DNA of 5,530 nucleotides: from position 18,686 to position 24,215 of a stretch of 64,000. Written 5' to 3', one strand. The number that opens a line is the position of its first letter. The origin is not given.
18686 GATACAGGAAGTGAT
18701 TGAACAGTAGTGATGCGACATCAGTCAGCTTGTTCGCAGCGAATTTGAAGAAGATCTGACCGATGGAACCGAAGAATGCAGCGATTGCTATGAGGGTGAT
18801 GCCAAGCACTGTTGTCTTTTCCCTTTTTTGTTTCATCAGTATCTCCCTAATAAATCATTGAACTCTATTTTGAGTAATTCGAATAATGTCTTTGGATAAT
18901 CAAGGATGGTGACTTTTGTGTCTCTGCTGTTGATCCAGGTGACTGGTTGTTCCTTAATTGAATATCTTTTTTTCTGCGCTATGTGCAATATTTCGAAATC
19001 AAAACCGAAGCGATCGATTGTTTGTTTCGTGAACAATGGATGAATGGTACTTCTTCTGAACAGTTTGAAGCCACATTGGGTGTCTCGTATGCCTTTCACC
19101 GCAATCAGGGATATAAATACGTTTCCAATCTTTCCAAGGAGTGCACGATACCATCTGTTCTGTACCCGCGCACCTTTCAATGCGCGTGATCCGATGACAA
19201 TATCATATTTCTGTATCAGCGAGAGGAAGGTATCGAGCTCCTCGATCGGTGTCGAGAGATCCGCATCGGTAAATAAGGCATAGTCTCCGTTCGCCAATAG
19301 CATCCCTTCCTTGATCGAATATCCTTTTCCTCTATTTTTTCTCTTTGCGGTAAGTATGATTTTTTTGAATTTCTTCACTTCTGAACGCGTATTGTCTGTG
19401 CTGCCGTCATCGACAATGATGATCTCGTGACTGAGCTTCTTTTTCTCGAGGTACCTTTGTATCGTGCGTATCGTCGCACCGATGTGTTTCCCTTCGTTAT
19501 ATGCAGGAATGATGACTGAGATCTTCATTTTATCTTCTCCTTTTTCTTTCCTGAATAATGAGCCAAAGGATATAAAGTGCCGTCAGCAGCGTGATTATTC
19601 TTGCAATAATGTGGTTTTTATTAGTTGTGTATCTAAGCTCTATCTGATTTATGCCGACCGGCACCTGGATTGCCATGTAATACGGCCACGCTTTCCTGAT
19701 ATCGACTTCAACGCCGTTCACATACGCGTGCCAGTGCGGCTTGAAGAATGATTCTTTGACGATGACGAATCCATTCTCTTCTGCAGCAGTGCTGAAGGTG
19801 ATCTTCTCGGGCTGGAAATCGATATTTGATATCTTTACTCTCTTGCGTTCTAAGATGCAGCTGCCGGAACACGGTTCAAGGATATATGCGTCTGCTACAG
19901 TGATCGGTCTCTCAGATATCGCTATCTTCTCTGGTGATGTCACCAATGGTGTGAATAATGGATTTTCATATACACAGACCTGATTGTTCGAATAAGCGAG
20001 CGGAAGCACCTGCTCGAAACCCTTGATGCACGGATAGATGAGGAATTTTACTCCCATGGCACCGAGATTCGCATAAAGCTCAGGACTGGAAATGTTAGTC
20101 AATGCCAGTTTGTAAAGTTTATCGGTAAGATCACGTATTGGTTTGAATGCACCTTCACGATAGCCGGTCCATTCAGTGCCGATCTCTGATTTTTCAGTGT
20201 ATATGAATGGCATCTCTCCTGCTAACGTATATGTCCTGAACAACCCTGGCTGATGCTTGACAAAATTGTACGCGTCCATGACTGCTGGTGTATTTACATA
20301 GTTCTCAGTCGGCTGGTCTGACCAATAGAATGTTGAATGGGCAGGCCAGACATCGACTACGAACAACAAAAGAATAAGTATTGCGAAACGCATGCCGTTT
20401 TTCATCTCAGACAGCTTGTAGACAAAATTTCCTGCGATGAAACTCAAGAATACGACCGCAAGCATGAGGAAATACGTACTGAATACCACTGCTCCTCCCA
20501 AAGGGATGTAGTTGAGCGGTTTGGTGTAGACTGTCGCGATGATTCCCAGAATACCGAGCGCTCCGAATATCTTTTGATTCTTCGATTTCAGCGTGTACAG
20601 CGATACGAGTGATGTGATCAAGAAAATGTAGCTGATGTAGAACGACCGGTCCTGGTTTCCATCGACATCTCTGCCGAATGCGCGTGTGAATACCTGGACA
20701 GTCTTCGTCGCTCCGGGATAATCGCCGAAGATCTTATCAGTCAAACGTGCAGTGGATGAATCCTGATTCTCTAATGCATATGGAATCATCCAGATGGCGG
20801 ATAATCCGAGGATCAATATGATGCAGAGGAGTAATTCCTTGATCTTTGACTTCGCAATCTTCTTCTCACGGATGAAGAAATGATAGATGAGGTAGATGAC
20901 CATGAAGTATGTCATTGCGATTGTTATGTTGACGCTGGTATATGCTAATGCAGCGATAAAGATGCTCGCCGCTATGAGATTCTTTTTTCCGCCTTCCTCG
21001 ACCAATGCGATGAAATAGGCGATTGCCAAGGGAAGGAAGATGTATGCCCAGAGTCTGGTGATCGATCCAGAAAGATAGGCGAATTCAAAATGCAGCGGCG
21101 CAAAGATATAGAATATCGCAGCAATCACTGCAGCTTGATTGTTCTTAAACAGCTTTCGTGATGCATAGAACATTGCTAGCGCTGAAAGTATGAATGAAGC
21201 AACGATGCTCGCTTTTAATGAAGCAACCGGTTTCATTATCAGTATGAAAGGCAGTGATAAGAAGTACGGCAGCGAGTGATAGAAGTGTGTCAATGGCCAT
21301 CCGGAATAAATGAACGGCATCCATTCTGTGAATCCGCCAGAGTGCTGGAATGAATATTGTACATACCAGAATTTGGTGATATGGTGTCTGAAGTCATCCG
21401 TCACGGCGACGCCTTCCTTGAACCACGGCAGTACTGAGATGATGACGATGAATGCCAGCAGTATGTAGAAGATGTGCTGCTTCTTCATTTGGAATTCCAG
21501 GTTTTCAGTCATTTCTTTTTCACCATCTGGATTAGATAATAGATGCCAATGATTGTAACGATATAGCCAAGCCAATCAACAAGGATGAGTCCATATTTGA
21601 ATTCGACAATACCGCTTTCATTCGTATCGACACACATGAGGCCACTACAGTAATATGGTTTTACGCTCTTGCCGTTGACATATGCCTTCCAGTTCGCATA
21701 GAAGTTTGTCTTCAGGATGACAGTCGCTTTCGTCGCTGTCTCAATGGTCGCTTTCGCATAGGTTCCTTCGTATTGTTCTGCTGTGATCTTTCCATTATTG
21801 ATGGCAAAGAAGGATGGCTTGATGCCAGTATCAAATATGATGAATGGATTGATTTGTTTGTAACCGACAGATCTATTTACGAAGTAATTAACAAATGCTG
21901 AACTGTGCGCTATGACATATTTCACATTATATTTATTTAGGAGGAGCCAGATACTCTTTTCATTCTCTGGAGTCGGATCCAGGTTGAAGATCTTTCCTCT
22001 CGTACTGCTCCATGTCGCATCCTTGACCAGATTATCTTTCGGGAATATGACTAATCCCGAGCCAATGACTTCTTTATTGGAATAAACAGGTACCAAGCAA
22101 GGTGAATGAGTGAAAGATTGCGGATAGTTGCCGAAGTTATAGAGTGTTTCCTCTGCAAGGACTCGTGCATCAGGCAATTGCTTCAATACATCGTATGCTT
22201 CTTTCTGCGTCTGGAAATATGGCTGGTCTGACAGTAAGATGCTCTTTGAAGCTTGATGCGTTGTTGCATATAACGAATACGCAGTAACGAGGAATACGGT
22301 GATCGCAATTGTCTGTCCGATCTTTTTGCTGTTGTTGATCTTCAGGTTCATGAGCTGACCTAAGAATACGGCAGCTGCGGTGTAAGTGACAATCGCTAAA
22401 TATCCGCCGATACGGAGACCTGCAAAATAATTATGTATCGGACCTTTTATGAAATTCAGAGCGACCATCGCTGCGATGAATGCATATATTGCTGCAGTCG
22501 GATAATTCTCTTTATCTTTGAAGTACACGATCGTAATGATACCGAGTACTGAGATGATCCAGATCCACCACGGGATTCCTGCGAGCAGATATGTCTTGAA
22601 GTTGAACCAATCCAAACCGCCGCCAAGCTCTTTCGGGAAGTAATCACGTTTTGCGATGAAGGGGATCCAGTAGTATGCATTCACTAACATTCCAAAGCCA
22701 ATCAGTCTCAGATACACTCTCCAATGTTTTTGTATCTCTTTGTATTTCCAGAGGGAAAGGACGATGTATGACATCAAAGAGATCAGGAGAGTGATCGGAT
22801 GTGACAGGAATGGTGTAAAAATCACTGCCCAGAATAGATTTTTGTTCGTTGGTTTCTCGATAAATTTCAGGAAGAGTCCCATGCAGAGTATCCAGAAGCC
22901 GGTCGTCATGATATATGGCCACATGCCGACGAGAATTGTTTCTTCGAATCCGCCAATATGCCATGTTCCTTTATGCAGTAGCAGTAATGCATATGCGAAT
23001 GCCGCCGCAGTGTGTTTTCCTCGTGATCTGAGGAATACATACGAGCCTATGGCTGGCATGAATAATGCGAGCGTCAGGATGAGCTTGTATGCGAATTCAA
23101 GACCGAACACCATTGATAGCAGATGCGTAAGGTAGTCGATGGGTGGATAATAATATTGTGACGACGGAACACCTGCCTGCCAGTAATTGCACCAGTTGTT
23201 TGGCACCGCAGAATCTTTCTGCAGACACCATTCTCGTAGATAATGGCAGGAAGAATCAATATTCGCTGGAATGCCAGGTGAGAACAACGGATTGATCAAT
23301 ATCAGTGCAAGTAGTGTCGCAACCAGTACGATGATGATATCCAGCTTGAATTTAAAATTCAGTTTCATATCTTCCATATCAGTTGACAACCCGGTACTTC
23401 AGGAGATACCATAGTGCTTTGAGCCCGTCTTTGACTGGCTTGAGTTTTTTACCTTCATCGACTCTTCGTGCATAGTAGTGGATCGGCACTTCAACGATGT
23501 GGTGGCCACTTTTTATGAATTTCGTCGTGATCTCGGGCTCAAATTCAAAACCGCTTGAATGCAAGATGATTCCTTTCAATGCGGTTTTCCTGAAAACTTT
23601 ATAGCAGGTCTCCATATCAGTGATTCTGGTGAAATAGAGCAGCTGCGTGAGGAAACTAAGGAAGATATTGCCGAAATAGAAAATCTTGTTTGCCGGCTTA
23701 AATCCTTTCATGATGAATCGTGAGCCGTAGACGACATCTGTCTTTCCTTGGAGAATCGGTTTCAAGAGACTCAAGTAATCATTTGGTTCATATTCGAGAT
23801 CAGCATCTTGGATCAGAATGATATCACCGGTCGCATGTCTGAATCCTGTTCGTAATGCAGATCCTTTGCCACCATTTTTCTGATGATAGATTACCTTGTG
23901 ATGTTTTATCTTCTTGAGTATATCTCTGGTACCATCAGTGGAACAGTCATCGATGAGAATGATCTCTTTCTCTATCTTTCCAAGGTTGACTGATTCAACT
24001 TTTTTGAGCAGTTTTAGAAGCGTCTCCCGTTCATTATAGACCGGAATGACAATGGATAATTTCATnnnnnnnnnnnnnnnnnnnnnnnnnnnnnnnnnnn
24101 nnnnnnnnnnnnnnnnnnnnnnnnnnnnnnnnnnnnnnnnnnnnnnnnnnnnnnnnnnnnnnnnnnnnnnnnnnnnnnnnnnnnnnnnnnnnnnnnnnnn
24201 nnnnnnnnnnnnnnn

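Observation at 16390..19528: A module to make, flip and transfer a lipid-linked sugar: Dol-P-sugar-synthase GT2s bracketing a tandem pair of small 4-TM SMR-like proteins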

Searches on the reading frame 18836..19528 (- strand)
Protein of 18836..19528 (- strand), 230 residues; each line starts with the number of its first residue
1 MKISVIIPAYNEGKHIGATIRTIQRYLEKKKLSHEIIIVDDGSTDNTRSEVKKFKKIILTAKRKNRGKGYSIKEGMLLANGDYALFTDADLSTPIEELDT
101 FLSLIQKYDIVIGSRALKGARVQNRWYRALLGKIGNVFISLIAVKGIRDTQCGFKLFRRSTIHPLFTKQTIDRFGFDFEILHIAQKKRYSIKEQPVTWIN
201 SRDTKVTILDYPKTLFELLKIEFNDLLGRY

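Call 3: search_protein_families(library=pfam, proteins=[window:18836-19528:-], max_evalue=0.01)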
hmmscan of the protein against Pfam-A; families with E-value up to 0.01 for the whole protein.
window:18836-19528:- (230 aa): 5 families
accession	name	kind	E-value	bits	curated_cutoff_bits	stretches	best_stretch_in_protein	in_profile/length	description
PF00535.33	Glycos_transf_2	-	1.4e-28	100.4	23.3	1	4-162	1-164/168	Glycosyl transferase family 2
PF10111.15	Glyco_tranf_2_2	-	5.6e-10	39.6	27.3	1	4-110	1-111/276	Glycosyltransferase like family 2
PF13641.12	Glyco_tranf_2_3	-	0.00038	21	27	1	3-102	3-108/230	Glycosyltransferase like family 2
PF13704.12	Glyco_tranf_2_4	-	0.0035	18.2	27.5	0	33-90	19-81/98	Glycosyl transferase family 2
PF13733.12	Glyco_transf_7N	-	0.0089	16.1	27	0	2-43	48-89/134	N-terminal region of glycosyl transferase group 7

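Call 5: search_protein_families(library=ncbifam, proteins=[window:18836-19528:-], max_evalue=0.01)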
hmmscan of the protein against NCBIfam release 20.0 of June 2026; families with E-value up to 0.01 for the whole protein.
window:18836-19528:- (230 aa): 24 families
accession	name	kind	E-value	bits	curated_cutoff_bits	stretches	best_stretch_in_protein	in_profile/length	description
NF047588.1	GlcsyltransPgfSStrep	equivalog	1.9e-18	66.7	500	1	1-174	1-176/308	glycosyltransferase PgfS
NF007986.1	PRK10714.1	equivalog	1.8e-17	63.3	529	1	2-166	7-173/316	undecaprenyl-phosphate 4-deoxy-4-formamido-L-arabinose transferase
NF041391.1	DPhHxTase_Halo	equivalog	1.8e-16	59.7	375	1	9-200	3-185/213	dolichyl-phosphate hexose transferase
TIGR03937.1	PgaC_IcaA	equivalog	4.5e-16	58.8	422.3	1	2-175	46-216/407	poly-beta-1,6-N-acetyl-D-glucosamine synthase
TIGR04182.1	glyco_TIGR04182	equivalog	1.2e-15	57.7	325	1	3-207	2-199/293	S-layer glycoprotein N-glycosyltransferase AglJ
NF010496.0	PRK13915.1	equivalog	4.7e-15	55.5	262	1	2-95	32-131/307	glucosyl-3-phosphoglycerate synthase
TIGR04283.1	glyco_like_mftF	equivalog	8.1e-15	55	182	1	3-113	1-105/221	TIGR04283 family arsenosugar biosynthesis glycosyltransferase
NF007482.0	PRK10073.1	equivalog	2.2e-13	49.9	423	1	2-106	7-111/334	glycosyltransferase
NF041875.1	EPS_EpsD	equivalog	6.2e-13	48.8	370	1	3-106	1-105/325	exopolysaccharide biosynthesis glycosyltransferase EpsD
NF058614.1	PPMAGASynPpgS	equivalog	8.3e-12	45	370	1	4-198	3-196/226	polyprenyl-phospho-N-acetylgalactosaminyl synthase PpgS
NF047683.1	TeichurnBiosyTuaG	equivalog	7.9e-11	42.1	400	1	2-110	7-116/252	teichuronic acid biosynthesis protein TuaG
NF038302.1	EPS_HpsE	equivalog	1.7e-09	37.1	300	1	1-90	1-96/307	hormogonium polysaccharide biosynthesis glycosyltransferase HpsE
TIGR03469.1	HpnB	hypoth_equivalog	2.3e-08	33.4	379.25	1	2-143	45-197/386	hopene-associated glycosyltransferase HpnB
TIGR03965.1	mycofact_glyco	equivalog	1.8e-07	30.4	280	1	2-106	75-180/467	mycofactocin biosynthesis glycosyltransferase MftF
TIGR04009.1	wcaE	equivalog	1.3e-06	27.9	369.2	1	1-88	1-90/248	colanic acid biosynthesis glycosyltransferase WcaE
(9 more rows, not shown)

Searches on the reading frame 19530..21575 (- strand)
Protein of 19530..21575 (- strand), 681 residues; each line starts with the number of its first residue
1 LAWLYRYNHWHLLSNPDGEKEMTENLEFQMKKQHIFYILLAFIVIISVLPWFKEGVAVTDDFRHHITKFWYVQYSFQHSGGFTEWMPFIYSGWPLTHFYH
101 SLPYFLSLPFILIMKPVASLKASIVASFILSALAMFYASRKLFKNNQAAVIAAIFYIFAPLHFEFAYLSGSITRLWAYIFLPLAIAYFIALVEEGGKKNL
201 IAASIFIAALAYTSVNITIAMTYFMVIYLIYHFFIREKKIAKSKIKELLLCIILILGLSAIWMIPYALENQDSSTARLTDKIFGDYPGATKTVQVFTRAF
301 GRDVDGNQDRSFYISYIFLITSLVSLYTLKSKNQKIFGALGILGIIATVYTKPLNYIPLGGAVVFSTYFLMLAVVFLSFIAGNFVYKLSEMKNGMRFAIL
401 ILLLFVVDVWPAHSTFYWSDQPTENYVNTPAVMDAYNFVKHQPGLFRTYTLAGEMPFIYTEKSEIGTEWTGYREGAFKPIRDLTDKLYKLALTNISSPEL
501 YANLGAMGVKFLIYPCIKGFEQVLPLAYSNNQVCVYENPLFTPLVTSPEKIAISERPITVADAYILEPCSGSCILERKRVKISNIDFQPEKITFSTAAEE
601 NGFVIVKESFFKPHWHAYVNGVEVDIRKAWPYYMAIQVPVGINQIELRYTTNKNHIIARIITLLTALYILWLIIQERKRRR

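Call 3: search_protein_families(library=pfam, proteins=[window:19530-21575:-], max_evalue=0.01)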
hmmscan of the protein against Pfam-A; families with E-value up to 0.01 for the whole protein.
window:19530-21575:- (681 aa): 3 families
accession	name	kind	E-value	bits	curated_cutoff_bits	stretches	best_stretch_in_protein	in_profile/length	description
PF10131.15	PTPS_related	-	4.5e-11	42.4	26.4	1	98-419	3-313/621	6-pyruvoyl-tetrahydropterin synthase related domain; membrane protein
PF20176.3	DUF6541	-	4.5e-08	32.3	29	1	116-372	179-412/646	Family of unknown function (DUF6541)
PF09586.16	YfhO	-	2.9e-06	26.4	28.5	1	612-652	786-826/835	Bacterial membrane protein YfhO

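Call 5: search_protein_families(library=ncbifam, proteins=[window:19530-21575:-], max_evalue=0.01)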
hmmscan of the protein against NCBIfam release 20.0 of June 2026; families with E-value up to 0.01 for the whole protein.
window:19530-21575:- (681 aa): 1 family
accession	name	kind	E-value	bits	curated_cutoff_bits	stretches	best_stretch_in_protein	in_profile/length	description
NF011350.0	PRK14768.1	equivalog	0.0031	17.8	210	1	249-376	4-122/148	lipoprotein signal peptidase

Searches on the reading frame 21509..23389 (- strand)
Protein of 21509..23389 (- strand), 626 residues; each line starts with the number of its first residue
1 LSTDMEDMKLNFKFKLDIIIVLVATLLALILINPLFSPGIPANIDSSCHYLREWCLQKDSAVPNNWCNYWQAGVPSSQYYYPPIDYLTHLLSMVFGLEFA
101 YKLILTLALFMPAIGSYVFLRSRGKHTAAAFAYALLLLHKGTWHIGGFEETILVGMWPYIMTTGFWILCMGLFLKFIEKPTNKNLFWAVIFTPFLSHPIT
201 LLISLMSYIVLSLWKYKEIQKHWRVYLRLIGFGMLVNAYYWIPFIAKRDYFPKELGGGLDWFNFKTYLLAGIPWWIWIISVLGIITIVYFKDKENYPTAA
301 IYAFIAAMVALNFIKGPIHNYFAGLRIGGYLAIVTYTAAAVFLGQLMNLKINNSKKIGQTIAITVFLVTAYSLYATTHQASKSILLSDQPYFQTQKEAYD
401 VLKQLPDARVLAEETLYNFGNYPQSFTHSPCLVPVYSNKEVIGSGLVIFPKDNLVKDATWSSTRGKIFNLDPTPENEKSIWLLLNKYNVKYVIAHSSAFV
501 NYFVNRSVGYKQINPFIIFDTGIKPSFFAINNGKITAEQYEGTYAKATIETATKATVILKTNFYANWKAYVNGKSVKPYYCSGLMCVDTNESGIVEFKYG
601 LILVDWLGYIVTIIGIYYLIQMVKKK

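Call 3: search_protein_families(library=pfam, proteins=[window:21509-23389:-], max_evalue=0.01)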
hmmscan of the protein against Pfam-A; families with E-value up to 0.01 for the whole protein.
window:21509-23389:- (626 aa): 0 families

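Call 5: search_protein_families(library=ncbifam, proteins=[window:21509-23389:-], max_evalue=0.01)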
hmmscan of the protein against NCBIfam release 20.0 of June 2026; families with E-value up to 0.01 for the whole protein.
window:21509-23389:- (626 aa): 0 families

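Call 59: find_homologous_proteins(query=window:21509-23389:-, max_evalue=0.00001)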
Query window:21509-23389:- (626 aa): 8 proteins with E <= 0.00001 among 8000 candidates.
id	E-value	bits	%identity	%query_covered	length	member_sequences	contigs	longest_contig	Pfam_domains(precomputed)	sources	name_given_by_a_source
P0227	0.0e+0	1420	100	99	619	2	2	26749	-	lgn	-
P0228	1.1e-245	835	58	99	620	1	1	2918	-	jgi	jgi:hypothetical protein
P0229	4.2e-211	721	52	98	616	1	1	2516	-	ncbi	-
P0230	9.0e-157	541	41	98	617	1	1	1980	-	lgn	-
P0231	1.1e-130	455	38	97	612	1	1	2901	-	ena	-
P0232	5.6e-122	426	37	94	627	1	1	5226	-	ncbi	-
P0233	4.4e-110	387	35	95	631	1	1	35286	-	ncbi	-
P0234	9.1e-29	119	24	97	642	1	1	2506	-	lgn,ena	-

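Call 65: predict_structure(alignment_id=A3)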
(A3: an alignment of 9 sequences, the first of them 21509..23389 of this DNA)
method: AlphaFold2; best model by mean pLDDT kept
length: 626 residues; sequences in the alignment: 9
mean_pLDDT: 85.6   pTM: 0.87
mean pLDDT of the five models: 85.6, 84.1, 83.6, 82.6, 73.5
residues with pLDDT >= 90: 340; 70-90: 199; 50-70: 65; < 50: 22
segments of 3 or more residues with pLDDT < 50: 1-12, 416-418, 454-457
pLDDT, mean of each block of 10 residues (from residue 1): 42 74 97 94 86 83 69 65 85 94 96 97 94 97 87 89 95 94 93 85 90 93 93 92 82 58 77 92 94 92 91 71 73 96 91 84 96 95 88 88 92 62 65 89 61 49 74 88 90 89 92 90 93 95 93 94 86 94 89 94 89 94 79
secondary structure, 60 per line:
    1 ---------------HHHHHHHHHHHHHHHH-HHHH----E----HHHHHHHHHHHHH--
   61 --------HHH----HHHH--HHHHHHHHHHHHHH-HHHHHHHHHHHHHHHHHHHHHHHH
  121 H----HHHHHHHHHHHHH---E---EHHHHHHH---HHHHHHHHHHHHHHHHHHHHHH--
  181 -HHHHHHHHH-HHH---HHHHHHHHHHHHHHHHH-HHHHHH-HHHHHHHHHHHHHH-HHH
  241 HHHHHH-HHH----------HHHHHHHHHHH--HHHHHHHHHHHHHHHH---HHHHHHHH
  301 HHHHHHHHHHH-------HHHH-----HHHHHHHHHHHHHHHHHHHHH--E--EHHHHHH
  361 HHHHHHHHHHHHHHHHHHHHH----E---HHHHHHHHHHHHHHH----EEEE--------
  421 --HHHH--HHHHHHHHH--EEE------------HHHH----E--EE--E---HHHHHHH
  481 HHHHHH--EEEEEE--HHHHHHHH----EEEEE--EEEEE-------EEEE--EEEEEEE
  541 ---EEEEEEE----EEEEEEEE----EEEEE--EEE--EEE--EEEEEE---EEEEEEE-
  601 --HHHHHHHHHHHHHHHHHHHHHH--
elements in order: H16-31 H33-36 H46-58 H76-79 H82-95 H97-121 H126-138 H147-153 H157-178 H182-190 H198-214 H216-221 H223-236 H238-246 H261-271 H274-289 H293-311 H319-322 H328-348 H355-381 H390-404 E409-412 H423-426 H429-437 E440-442 H455-458 H474-486 E489-494 H497-504 E509-513 E516-520 E528-531 E534-540 E544-550 E555-562 E567-571 E574-576 E579-581 E584-589 E593-599 H603-624

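Call 67: fold_search(model_id=the predicted structure, library=pdb)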
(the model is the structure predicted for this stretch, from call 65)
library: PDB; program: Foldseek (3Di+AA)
matches with E <= 10: 312; with E <= 0.001: 17
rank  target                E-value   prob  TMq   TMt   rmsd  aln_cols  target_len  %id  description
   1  8age_A                2.2e-08  1.00  0.44  0.43   9.2       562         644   15  Structure of yeast oligosaccharylransferase complex with acceptor peptide bound (released 2022-12-07)
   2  7oci_F                3.5e-08  1.00  0.47  0.46   9.8       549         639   13  Cryo-EM structure of yeast Ost6p containing oligosaccharyltransferase complex (released 2022-02-16)
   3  6ezn_F                4.4e-08  1.00  0.45  0.43  10.7       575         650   14  Cryo-EM structure of the yeast oligosaccharyltransferase (OST) complex (released 2018-01-17)
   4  5gmy_A                6.5e-08  1.00  0.48  0.37  10.7       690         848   12  Crystal structure of the Archaeoglobus fulgidus oligosaccharyltransferase (O29867_ARCFU) tethered with an acceptor pep (released 2017-02-01)
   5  8agc_A                1.1e-07  1.00  0.41  0.38  10.2       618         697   14  Structure of yeast oligosaccharylransferase complex with lipid-linked oligosaccharide and non-acceptor peptide bound (released 2022-12-07)
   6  3waj                  5.0e-07  1.00  0.42  0.35  10.3       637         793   12  Crystal structure of the Archaeoglobus fulgidus oligosaccharyltransferase (O29867_ARCFU) complex with Zn and sulfate (released 2013-10-30)
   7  3wak                  5.0e-07  1.00  0.43  0.33   9.9       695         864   13  Crystal structure of the Archaeoglobus fulgidus oligosaccharyltransferase (O29867_ARCFU) in the apo form (released 2013-10-30)
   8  8agb_A                8.8e-07  1.00  0.49  0.48   8.9       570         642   14  Structure of yeast oligosaccharylransferase complex with lipid-linked oligosaccharide bound (released 2022-12-07)
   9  6ftg_5                1.9e-06  1.00  0.45  0.44  14.6       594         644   13  Subtomogram average of OST-containing ribosome-translocon complexes from canine rough microsomal membranes (released 2018-03-21)
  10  9n9j_I                2.1e-06  1.00  0.41  0.37  10.8       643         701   12  Structure of a GRP94 folding intermediate engaged with a CCDC134- and FKBP11-bound secretory translocon (released 2025-11-19)
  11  6gxc_A                5.6e-06  1.00  0.47  0.42  18.9       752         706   12  Bacterial oligosaccharyltransferase PglB in complex with an inhibitory peptide and a reactive lipid-linked oligosaccha (released 2018-11-14)
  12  6w98_A                1.4e-05  1.00  0.46  0.24  19.5       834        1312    9  Single-Particle Cryo-EM Structure of Arabinofuranosyltransferase AftD from Mycobacteria (released 2020-05-13)
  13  3rce_A                1.6e-05  1.00  0.45  0.42  18.6       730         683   13  Bacterial oligosaccharyltransferase PglB (released 2011-06-15)
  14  5ogl_A                1.6e-05  1.00  0.39  0.35  19.8       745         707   12  Structure of bacterial oligosaccharyltransferase PglB in complex with an acceptor peptide and an lipid-linked oligosac (released 2017-10-25)
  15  5ezm                  3.3e-05  1.00  0.47  0.53  11.9       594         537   11  Crystal Structure of ArnT from Cupriavidus metallidurans in the apo state (released 2016-02-17)
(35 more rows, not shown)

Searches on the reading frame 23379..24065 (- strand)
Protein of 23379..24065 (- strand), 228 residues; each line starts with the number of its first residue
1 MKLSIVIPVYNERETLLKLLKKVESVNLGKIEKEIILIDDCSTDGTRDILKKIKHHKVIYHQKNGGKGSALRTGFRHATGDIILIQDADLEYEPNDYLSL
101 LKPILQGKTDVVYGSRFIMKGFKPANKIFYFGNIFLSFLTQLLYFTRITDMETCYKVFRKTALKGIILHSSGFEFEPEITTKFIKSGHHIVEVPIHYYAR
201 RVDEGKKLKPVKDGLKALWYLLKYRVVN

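Call 3: search_protein_families(library=pfam, proteins=[window:23379-24065:-], max_evalue=0.01)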
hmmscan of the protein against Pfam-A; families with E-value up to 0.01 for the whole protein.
window:23379-24065:- (228 aa): 4 families
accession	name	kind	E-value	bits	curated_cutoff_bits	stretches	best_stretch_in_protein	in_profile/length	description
PF00535.33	Glycos_transf_2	-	3.2e-36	125.2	23.3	1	4-164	1-165/168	Glycosyl transferase family 2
PF10111.15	Glyco_tranf_2_2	-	9.2e-07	29.1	27.3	1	4-98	1-100/276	Glycosyltransferase like family 2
PF13641.12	Glyco_tranf_2_3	-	6.3e-06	26.8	27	1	3-112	3-119/230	Glycosyltransferase like family 2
PF13704.12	Glyco_tranf_2_4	-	0.00075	20.4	27.5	1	32-89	19-81/98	Glycosyl transferase family 2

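Call 5: search_protein_families(library=ncbifam, proteins=[window:23379-24065:-], max_evalue=0.01)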
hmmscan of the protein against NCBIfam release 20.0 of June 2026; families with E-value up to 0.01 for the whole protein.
window:23379-24065:- (228 aa): 25 families
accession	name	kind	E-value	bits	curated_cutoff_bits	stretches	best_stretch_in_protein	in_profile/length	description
TIGR04182.1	glyco_TIGR04182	equivalog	5.8e-40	137.5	325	1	3-224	2-217/293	S-layer glycoprotein N-glycosyltransferase AglJ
NF047588.1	GlcsyltransPgfSStrep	equivalog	9.1e-18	64.5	500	1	1-167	1-168/308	glycosyltransferase PgfS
TIGR04283.1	glyco_like_mftF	equivalog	3.4e-17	62.8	182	1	3-120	1-110/221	TIGR04283 family arsenosugar biosynthesis glycosyltransferase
NF041391.1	DPhHxTase_Halo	equivalog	3.7e-17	62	375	1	9-216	3-200/213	dolichyl-phosphate hexose transferase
NF007986.1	PRK10714.1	equivalog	4e-17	62.2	529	1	2-113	7-123/316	undecaprenyl-phosphate 4-deoxy-4-formamido-L-arabinose transferase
NF007482.0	PRK10073.1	equivalog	5.3e-16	58.5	423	1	2-128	7-135/334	glycosyltransferase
TIGR03937.1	PgaC_IcaA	equivalog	1.2e-14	54.1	422.3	1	2-92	46-138/407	poly-beta-1,6-N-acetyl-D-glucosamine synthase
NF058614.1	PPMAGASynPpgS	equivalog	1.6e-14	53.9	370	1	5-196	4-195/226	polyprenyl-phospho-N-acetylgalactosaminyl synthase PpgS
NF041875.1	EPS_EpsD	equivalog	5.4e-14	52.3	370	1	3-112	1-112/325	exopolysaccharide biosynthesis glycosyltransferase EpsD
TIGR03965.1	mycofact_glyco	equivalog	2.6e-11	43.1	280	1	3-95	76-170/467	mycofactocin biosynthesis glycosyltransferase MftF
NF047683.1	TeichurnBiosyTuaG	equivalog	3.2e-11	43.4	400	1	3-95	8-102/252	teichuronic acid biosynthesis protein TuaG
NF010496.0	PRK13915.1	equivalog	4.4e-11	42.4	262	1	2-108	32-146/307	glucosyl-3-phosphoglycerate synthase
NF038302.1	EPS_HpsE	equivalog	2.7e-08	33.2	300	1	1-89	1-96/307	hormogonium polysaccharide biosynthesis glycosyltransferase HpsE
NF050050.1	ProtGlycPglI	equivalog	1.8e-07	30.8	500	1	2-112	3-116/306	GalNAc(5)-diNAcBac-PP-undecaprenol beta-1,3-glucosyltransferase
NF045692.1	OglycostaseCruG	equivalog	2.3e-07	30.1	600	1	2-121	42-170/386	2'-O-glycosyltransferase CruG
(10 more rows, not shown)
